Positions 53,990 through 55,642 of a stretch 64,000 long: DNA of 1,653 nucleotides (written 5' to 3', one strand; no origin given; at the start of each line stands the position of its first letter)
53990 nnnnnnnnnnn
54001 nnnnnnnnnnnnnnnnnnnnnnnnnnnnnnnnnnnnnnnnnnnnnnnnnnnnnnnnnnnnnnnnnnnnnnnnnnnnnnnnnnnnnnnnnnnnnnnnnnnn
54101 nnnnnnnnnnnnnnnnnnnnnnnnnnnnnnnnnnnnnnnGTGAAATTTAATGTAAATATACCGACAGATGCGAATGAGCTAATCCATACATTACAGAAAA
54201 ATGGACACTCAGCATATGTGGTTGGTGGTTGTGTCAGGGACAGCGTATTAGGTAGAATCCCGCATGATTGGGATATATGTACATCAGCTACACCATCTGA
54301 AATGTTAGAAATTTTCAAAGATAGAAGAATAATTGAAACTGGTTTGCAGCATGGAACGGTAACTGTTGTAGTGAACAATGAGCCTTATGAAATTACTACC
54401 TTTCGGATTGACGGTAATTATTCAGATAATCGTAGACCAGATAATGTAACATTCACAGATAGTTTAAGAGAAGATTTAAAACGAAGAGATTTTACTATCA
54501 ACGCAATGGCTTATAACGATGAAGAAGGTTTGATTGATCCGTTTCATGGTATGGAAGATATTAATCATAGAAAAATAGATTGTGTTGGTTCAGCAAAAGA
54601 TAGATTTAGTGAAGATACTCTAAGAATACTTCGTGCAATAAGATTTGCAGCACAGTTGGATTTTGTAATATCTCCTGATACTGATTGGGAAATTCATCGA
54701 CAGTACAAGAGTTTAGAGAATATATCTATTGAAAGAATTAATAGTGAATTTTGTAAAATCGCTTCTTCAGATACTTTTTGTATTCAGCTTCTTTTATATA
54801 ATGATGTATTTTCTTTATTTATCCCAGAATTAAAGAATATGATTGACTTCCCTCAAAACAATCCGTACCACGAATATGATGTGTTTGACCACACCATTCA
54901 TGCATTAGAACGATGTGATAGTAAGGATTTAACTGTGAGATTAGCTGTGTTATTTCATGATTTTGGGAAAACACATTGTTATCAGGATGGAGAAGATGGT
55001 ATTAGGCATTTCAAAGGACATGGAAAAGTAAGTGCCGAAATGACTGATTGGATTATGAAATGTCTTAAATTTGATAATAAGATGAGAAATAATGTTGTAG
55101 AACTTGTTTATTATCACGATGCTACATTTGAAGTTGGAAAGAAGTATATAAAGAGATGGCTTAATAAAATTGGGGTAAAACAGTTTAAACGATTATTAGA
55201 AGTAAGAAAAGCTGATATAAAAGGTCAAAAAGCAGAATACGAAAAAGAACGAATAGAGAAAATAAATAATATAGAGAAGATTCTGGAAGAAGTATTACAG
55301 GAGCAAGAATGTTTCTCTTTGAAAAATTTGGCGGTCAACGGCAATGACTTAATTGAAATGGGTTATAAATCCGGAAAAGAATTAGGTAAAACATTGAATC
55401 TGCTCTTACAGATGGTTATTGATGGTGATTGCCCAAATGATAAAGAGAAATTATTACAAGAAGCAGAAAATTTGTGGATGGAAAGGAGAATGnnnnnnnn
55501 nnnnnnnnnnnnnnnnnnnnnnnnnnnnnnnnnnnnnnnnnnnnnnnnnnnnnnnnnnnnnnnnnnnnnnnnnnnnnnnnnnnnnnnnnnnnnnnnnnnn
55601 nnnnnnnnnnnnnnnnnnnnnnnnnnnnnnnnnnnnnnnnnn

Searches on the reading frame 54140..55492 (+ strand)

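Call 22: search_protein_families(library=phrogs, proteins=[window:54140-55492:+], max_evalue=0.001)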
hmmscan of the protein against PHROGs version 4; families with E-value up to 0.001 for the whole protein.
window:54140-55492:+ (451 aa): 4 families
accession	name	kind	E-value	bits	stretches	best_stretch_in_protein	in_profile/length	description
phrog_2244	-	DNA, RNA and nucleotide metabolism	2.9e-76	258.5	1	23-421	3-375/392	tRNA nucleotidyltransferase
phrog_24229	-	DNA, RNA and nucleotide metabolism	5.4e-34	118.7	1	24-212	5-209/245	tRNA nucleotidyltransferase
phrog_1614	-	DNA, RNA and nucleotide metabolism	1.7e-10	42.1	1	5-143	14-162/268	nucleotidyltransferase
phrog_14850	-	unknown function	0.00031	21.5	1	269-304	152-187/270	-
